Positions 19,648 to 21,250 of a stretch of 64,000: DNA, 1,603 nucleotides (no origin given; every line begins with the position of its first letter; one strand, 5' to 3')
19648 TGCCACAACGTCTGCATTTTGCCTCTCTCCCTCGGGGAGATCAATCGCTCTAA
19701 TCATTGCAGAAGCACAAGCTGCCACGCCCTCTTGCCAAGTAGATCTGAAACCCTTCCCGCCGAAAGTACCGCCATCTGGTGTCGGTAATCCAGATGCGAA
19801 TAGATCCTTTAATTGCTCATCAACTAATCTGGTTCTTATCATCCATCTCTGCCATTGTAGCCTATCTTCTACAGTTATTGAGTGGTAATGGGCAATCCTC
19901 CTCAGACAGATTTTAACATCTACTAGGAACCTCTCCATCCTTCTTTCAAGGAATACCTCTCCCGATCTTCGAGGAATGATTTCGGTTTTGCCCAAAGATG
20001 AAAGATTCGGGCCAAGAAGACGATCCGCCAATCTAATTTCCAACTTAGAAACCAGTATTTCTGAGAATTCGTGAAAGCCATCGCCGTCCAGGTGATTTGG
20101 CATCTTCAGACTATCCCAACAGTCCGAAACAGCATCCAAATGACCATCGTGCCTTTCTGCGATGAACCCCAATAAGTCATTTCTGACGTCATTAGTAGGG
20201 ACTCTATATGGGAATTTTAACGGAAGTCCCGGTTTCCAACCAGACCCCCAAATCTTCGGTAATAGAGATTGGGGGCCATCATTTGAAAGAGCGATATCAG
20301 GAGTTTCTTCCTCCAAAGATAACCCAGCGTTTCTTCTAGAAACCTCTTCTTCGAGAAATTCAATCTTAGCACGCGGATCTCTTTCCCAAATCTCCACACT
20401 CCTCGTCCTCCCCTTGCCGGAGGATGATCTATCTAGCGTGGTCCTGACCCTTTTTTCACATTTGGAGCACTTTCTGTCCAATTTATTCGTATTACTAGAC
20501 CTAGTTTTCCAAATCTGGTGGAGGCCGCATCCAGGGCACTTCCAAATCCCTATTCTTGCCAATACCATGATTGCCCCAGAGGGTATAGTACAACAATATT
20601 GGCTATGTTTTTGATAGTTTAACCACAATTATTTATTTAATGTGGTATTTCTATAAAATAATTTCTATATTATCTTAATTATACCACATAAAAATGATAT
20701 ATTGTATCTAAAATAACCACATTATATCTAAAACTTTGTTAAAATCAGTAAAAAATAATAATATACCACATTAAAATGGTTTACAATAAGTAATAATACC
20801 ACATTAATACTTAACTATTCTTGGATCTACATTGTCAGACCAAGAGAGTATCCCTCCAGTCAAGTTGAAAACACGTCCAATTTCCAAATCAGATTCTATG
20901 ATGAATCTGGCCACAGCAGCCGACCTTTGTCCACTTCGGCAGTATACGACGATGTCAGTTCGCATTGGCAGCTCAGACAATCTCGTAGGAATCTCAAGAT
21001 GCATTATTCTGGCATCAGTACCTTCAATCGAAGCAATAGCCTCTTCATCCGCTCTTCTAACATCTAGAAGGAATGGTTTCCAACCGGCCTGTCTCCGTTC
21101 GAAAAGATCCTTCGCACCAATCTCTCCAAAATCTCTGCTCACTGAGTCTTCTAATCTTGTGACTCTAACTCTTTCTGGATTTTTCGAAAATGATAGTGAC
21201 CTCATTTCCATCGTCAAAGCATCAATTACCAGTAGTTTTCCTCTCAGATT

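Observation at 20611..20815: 18% GC island with six ACCACA(T) iterons between the MoeB-like gene and the zinc-ribbon E1 gene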

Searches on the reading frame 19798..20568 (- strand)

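Call 20: search_protein_families(library=pfam, proteins=[window:19798-20568:-], max_evalue=1)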
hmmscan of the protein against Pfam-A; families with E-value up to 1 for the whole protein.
seq(257 aa): 3 families
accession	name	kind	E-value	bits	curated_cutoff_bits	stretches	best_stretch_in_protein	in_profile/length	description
PF07754.17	HVO_2753_ZBP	-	0.046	14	33.2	1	8-37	16-45/46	Small zinc finger protein HVO_2753-like, Zn-binding pocket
PF17283.8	Zn_ribbon_SprT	-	0.55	10.8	28.1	0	8-34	4-30/38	SprT-like zinc ribbon domain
PF18547.6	HalOD2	-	0.65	10.4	27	0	8-19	31-42/52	Halobacterial output domain 2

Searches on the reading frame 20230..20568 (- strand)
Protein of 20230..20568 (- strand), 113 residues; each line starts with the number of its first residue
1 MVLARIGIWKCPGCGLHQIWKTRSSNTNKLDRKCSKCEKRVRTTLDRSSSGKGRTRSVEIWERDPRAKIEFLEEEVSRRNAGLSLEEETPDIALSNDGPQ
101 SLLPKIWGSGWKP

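Call 43: predict_structure(alignment_id=A3)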
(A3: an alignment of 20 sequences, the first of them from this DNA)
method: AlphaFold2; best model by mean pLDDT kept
length: 113 residues; sequences in the alignment: 20
mean_pLDDT: 71.2   pTM: 0.54
mean pLDDT of the five models: 71.2, 70.1, 68.9, 67.8, 66.3
residues with pLDDT >= 90: 2; 70-90: 66; 50-70: 28; < 50: 17
segments of 3 or more residues with pLDDT < 50: 84-94, 107-109
pLDDT, mean of each block of 10 residues (from residue 1): 80 86 83 86 72 62 83 84 51 51 51 49
secondary structure, 60 per line:
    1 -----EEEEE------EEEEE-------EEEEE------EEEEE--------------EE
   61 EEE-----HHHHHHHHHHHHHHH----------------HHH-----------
elements in order: E6-10 E17-21 E29-33 E40-44 E59-63 H69-83

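Call 46: fold_search(model_id=the predicted structure, library=pdb)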
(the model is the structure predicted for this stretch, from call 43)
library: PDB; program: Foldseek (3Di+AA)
matches with E <= 10: 154; with E <= 0.001: 0
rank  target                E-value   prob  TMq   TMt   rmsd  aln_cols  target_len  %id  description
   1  3ir9_A                2.0e-01  0.66  0.31  0.23   6.6        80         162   18  C-terminal domain of Peptide Chain Release Factor from Methanosarcina mazei. (released 2009-09-01)
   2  3ir9_B                4.2e-01  0.35  0.29  0.22   6.6        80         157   18  C-terminal domain of Peptide Chain Release Factor from Methanosarcina mazei. (released 2009-09-01)
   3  8p5d_MD1              6.0e-01  0.60  0.26  0.20   3.5        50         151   20  Spraguea lophii ribosome in the closed conformation by cryo sub tomogram averaging (released 2023-06-21)
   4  7qca_SBB              6.0e-01  0.54  0.30  0.40   6.4        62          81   18  Spraguea lophii ribosome (released 2022-11-30)
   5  8dy7_G                6.4e-01  0.20  0.30  0.32  22.1        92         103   17  Streptomyces venezuelae RNAP transcription open promoter complex with WhiA and WhiB transcription factors (released 2023-03-01)
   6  8dy9_G                6.4e-01  0.20  0.30  0.32  22.0        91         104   16  Streptomyces venezuelae RNAP unconstrained open promoter complex with WhiA and WhiB transcription factors (released 2023-03-01)
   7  4ywm_A                6.8e-01  0.33  0.27  0.13   6.2        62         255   13  Pyrococcus furiosus MCM N-terminal domain beta-turn triple mutant pentameric ring (released 2015-09-23)
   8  4af1                  9.3e-01  0.44  0.33  0.11   5.4        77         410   16  Archeal Release Factor aRF1 (released 2013-03-20)
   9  9e71_BY               1.2e+00  0.60  0.26  0.43   3.0        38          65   21  Cryo-EM structure of the Pyrobaculum calidifontis 70S ribosome (released 2024-11-20)
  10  6ke6_Sc               1.2e+00  0.38  0.29  0.40   6.5        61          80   20  3.4 angstrom cryo-EM structure of yeast 90S small subunit preribosome (released 2020-08-05)
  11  5iy0_A                1.3e+00  0.28  0.26  0.13   4.4        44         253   18  PfMCM N-terminal domain double hexamer (released 2016-07-13)
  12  6skf_Ax               1.3e+00  0.41  0.25  0.44   3.3        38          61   26  Cryo-EM Structure of T. kodakarensis 70S ribosome (released 2020-07-29)
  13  4ywl_A                1.3e+00  0.33  0.26  0.13   3.2        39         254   18  Pyrococcus furiosus MCM N-terminal domain F179A point mutant pentameric ring (released 2015-09-23)
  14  5xxu_b                1.3e+00  0.23  0.27  0.37   6.5        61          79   18  Small subunit of Toxoplasma gondii ribosome (released 2017-08-30)
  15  4bts_A6               1.8e+00  0.30  0.30  0.41   6.4        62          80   16  THE CRYSTAL STRUCTURE OF THE EUKARYOTIC 40S RIBOSOMAL SUBUNIT IN COMPLEX WITH EIF1 AND EIF1A (released 2013-07-17)
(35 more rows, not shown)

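Call 85: fold_search(model_id=the predicted structure, library=viral)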
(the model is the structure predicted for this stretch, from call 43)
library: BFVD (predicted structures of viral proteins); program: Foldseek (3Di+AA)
matches with E <= 10: 199; with E <= 0.001: 1
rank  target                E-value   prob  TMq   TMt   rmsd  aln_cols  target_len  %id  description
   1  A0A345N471            8.7e-05  1.00  0.60  0.52   8.6        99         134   19  (no name in the UniProt tables at hand)
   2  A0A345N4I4            2.1e-03  1.00  0.53  0.49   8.4       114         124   21  (no name in the UniProt tables at hand)
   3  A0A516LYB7            2.0e-01  0.10  0.18  0.21  13.6       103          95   14  (no name in the UniProt tables at hand)
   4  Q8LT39                2.2e-01  0.41  0.27  0.38  14.7        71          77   20  Uncharacterized protein [Vibrio phage VpV262]
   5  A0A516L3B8            3.0e-01  0.54  0.30  0.39   8.7        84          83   17  (no name in the UniProt tables at hand)
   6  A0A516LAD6            3.9e-01  0.28  0.27  0.34  10.1        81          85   11  (no name in the UniProt tables at hand)
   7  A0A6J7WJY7            4.7e-01  0.54  0.29  0.40   6.0        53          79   15  Regulatory protein, FmdB, Zinc ribbon domain containing protein [uncultured Caudovirales phage]
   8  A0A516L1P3            4.7e-01  0.16  0.22  0.36  15.5        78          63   15  (no name in the UniProt tables at hand)
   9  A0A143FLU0            6.4e-01  0.20  0.27  0.10   9.9        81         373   16  (no name in the UniProt tables at hand)
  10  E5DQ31                8.1e-01  0.16  0.29  0.20   8.0        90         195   10  Uncharacterized protein [Aeromonas phage PX29]
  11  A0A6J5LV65            8.7e-01  0.51  0.30  0.43   2.8        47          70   17  Uncharacterized protein [uncultured Caudovirales phage]
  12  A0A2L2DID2            9.2e-01  0.41  0.30  0.17   4.6        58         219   17  DUF5894 domain-containing protein [Acanthamoeba polyphaga mimivirus]
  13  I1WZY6                9.2e-01  0.04  0.15  0.14  13.7       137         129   14  ORF1 [Artemisia virus A]
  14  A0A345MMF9            1.0e+00  0.66  0.33  0.41   2.4        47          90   13  (no name in the UniProt tables at hand)
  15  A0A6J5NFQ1            1.1e+00  0.13  0.22  0.31   7.7        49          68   14  Uncharacterized protein [uncultured Caudovirales phage]
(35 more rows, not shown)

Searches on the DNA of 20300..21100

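Call 32: search_rna_families(source=window, start=20300, end=21100, threshold=evalue, max_evalue=1)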
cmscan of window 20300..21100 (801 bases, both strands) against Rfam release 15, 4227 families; matches with E-value up to 1: 1.
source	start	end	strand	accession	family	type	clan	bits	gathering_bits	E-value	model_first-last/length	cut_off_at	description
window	20949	20986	-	RF00989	mir-492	Gene; miRNA;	-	16.3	76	0.85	20-59/75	no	mir-492 microRNA precursor family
